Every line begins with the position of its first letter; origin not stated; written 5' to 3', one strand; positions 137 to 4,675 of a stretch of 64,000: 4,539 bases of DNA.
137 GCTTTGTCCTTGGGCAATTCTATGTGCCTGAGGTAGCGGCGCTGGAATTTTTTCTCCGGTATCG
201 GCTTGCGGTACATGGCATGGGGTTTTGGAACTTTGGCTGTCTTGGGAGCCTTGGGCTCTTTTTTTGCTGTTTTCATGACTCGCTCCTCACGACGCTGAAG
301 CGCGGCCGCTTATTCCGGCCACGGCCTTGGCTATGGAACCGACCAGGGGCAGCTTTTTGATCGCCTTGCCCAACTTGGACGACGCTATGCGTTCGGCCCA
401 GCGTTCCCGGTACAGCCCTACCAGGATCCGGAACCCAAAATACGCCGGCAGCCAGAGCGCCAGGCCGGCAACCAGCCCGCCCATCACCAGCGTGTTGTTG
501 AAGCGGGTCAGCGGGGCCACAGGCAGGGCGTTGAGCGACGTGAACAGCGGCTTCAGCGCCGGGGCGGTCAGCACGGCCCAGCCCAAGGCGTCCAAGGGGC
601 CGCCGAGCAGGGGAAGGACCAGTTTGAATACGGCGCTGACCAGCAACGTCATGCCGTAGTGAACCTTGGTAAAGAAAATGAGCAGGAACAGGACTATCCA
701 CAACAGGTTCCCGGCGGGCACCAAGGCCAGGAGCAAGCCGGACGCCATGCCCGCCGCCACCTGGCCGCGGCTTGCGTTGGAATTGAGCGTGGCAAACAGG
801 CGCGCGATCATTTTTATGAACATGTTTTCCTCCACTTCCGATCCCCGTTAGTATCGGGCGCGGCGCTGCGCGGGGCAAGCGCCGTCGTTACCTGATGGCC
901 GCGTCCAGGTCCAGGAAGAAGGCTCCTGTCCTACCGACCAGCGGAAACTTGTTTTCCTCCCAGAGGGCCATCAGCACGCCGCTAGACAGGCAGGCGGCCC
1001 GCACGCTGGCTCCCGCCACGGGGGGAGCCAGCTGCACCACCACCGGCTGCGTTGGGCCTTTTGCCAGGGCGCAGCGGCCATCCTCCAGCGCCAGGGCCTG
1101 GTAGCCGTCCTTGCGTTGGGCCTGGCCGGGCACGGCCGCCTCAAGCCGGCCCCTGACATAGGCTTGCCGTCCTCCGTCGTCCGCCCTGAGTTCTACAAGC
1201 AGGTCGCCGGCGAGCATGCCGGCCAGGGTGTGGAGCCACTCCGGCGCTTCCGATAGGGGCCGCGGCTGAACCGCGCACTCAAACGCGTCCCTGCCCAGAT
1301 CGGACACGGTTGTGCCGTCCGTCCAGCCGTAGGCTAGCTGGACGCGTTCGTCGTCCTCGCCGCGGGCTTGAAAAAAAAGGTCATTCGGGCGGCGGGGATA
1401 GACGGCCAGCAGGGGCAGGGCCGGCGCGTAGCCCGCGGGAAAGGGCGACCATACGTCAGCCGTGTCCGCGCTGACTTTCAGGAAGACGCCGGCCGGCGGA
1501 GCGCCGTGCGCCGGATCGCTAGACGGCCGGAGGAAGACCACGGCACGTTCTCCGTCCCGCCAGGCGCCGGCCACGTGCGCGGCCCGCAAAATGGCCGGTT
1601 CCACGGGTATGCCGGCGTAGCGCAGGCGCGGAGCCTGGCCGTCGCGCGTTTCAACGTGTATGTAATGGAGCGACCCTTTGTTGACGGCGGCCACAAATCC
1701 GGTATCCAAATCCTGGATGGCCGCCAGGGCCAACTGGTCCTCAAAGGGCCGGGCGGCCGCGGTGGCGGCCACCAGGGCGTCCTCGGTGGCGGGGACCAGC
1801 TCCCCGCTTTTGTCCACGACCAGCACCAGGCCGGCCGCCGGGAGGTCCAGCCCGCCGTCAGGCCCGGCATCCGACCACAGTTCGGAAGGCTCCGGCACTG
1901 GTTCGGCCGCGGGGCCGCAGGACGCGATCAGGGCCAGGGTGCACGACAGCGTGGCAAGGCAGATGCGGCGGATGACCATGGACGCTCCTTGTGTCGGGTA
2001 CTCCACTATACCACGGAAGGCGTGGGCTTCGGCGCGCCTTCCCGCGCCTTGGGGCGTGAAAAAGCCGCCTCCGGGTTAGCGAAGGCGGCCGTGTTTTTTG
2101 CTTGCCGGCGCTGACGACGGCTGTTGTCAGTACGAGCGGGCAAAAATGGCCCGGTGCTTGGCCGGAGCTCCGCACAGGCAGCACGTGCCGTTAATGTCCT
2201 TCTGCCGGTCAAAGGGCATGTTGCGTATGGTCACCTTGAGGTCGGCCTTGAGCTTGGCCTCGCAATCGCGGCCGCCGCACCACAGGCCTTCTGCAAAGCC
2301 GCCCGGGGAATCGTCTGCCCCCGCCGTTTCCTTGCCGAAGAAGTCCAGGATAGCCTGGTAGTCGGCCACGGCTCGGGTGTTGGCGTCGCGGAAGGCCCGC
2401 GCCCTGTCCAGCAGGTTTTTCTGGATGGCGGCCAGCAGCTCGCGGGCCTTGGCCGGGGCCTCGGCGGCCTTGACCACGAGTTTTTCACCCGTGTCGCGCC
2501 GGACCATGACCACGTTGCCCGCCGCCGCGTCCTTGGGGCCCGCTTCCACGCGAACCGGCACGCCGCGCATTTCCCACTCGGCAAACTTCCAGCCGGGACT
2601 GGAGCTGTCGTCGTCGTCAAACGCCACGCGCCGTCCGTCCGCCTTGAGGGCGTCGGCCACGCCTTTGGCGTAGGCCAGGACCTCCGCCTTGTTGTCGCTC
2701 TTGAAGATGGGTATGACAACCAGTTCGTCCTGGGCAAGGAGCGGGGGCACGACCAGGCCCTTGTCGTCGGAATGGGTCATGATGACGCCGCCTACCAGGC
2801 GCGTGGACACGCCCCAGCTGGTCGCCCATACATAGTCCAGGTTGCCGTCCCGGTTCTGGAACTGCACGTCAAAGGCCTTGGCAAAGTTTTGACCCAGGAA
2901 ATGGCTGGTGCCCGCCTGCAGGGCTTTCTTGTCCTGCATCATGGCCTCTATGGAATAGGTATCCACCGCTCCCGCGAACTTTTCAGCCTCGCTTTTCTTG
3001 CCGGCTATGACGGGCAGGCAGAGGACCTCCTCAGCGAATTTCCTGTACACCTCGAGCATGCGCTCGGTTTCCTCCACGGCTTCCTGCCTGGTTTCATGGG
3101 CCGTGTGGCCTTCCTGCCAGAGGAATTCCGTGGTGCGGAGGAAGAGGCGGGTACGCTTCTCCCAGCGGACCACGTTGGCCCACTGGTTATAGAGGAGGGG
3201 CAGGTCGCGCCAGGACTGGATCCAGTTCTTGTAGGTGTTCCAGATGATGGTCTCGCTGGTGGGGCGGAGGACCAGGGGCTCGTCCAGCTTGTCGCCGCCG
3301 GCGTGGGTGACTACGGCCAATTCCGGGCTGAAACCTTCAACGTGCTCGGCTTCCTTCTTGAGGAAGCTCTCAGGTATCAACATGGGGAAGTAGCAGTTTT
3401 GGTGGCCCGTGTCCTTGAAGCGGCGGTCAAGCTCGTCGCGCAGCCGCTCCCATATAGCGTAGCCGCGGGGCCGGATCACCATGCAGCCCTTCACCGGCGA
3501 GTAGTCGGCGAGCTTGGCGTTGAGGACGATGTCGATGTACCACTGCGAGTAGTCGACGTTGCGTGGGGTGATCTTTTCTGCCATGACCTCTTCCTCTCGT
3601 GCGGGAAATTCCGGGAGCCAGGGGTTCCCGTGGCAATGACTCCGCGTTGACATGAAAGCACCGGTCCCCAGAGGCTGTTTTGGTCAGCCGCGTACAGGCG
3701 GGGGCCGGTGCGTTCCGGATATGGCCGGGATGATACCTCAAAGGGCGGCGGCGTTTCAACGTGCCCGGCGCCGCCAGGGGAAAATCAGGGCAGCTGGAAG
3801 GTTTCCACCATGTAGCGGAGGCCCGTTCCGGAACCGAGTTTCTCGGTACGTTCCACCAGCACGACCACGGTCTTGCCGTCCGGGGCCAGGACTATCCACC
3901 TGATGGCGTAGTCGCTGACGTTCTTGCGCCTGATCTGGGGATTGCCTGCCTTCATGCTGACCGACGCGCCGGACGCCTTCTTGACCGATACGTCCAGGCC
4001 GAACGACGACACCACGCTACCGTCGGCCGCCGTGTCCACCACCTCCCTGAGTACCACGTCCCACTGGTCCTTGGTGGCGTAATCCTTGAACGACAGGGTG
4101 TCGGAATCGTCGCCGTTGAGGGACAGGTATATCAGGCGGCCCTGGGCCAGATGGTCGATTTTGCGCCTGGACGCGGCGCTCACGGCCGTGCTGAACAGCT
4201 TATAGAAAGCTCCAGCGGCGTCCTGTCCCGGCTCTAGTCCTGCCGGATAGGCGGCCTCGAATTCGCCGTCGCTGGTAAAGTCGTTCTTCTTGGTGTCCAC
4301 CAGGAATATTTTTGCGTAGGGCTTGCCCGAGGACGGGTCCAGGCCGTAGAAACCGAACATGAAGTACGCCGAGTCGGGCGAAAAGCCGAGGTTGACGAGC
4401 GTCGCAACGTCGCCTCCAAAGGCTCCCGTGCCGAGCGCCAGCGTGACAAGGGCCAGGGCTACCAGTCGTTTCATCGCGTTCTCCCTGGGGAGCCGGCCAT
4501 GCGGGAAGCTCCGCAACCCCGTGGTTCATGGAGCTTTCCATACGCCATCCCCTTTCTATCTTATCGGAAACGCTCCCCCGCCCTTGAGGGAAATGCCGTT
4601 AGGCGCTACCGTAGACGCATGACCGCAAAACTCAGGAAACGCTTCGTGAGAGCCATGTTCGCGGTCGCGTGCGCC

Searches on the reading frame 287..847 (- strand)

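Call 41: search_protein_families(library=pfam, proteins=[window:287-847:-], max_evalue=0.001)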
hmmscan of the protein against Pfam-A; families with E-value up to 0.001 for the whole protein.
window:287-847:- (186 aa): 1 family
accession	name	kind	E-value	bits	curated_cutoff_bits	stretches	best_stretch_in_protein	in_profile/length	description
PF09835.14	DUF2062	-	1.4e-05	25.5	27.4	1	18-149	9-144/147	Uncharacterized protein conserved in bacteria (DUF2062)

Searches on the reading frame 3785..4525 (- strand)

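Call 41: search_protein_families(library=pfam, proteins=[window:3785-4525:-], max_evalue=0.001)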
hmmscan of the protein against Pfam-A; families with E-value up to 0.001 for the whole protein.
window:3785-4525:- (246 aa): 1 family
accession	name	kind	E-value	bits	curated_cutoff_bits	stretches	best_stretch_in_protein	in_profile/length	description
PF10016.14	DUF2259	-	1.8e-22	80.7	25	1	57-243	2-188/189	Predicted secreted protein (DUF2259)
